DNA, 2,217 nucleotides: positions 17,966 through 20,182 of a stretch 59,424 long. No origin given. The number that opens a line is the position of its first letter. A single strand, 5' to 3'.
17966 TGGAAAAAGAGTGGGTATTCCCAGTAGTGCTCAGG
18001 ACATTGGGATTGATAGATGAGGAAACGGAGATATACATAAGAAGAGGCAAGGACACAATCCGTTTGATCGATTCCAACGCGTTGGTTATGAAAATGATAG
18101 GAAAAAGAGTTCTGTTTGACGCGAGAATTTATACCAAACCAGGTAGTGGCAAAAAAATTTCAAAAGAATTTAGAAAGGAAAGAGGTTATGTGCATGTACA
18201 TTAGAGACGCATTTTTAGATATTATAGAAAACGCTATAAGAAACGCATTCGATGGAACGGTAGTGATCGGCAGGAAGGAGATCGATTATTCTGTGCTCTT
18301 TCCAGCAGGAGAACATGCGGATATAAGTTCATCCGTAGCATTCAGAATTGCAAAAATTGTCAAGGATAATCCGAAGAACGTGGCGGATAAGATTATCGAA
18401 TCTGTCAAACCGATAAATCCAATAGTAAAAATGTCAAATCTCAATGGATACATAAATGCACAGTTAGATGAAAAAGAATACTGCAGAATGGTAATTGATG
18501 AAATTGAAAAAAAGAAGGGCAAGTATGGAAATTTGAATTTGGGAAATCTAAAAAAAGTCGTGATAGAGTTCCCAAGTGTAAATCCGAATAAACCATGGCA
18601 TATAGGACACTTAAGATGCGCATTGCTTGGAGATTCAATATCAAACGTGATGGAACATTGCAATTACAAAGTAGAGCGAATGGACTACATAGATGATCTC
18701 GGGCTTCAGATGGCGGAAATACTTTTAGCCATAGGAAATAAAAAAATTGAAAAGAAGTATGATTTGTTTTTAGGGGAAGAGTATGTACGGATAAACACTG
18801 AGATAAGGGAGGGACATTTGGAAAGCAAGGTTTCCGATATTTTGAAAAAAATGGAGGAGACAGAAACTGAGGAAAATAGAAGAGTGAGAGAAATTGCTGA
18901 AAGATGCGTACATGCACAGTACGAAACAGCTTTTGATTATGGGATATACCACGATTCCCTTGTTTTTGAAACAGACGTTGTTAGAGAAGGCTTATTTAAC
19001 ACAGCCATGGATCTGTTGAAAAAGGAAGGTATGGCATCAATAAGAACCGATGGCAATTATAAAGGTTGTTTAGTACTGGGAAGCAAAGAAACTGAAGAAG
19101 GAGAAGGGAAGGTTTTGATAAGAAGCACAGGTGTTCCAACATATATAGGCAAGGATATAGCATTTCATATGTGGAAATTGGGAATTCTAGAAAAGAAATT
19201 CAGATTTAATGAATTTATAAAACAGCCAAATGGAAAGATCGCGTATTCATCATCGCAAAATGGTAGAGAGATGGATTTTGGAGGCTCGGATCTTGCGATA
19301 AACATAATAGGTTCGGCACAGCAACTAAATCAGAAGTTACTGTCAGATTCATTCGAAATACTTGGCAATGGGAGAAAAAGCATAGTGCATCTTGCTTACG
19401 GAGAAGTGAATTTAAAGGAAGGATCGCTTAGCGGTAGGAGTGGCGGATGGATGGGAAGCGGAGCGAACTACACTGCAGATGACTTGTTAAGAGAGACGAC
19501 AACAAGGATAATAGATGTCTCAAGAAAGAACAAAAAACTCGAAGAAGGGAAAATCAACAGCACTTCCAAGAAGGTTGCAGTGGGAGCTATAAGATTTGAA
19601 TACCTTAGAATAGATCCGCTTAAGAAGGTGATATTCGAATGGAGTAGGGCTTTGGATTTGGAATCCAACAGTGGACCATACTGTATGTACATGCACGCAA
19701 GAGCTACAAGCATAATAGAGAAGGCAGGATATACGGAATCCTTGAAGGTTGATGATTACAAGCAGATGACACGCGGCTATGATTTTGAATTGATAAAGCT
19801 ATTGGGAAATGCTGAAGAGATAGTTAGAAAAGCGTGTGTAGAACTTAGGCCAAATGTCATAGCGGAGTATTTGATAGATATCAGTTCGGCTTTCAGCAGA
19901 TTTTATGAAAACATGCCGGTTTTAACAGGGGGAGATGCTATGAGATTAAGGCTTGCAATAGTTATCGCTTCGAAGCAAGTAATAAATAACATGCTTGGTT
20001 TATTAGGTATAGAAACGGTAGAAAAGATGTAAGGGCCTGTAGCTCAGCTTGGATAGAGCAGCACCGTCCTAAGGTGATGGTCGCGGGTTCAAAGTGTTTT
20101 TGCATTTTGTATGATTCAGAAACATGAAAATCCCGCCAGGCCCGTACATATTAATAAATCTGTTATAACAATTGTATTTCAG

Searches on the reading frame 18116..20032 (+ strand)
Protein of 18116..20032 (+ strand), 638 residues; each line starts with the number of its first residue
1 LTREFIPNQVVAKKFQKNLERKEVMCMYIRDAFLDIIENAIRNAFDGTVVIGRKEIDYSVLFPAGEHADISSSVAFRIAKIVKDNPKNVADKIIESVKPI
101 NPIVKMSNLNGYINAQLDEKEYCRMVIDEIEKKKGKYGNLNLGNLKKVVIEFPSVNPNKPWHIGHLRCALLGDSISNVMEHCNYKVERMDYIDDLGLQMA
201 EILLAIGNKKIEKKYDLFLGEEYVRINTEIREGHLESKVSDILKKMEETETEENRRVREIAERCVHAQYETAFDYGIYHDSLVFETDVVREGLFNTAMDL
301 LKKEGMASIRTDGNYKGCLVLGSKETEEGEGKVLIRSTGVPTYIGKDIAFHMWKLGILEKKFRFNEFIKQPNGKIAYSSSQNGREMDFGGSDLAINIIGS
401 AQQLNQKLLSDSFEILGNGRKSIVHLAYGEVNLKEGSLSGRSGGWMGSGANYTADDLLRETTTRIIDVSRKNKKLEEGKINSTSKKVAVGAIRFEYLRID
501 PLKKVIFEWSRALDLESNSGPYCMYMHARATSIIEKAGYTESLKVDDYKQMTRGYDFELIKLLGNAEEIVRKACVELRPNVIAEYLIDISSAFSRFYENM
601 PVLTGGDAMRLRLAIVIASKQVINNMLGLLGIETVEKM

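Call 55: search_protein_families(library=pfam, proteins=[window:18116-20032:+], max_evalue=0.00001)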
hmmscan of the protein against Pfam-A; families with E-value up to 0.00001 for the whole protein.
window:18116-20032:+ (638 aa): 3 families
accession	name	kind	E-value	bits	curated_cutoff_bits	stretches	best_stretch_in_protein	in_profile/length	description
PF05746.21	DALR_1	-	1.9e-25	89.7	22.3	1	524-638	2-117/117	DALR anticodon binding domain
PF00750.26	tRNA-synt_1d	-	7e-22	78.3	23.3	1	131-350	6-221/349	tRNA synthetases class I (R), catalytic domain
PF03485.21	Arg_tRNA_synt_N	-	4.6e-09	37.2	21.5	1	37-115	3-83/85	Arginyl tRNA synthetase N terminal domain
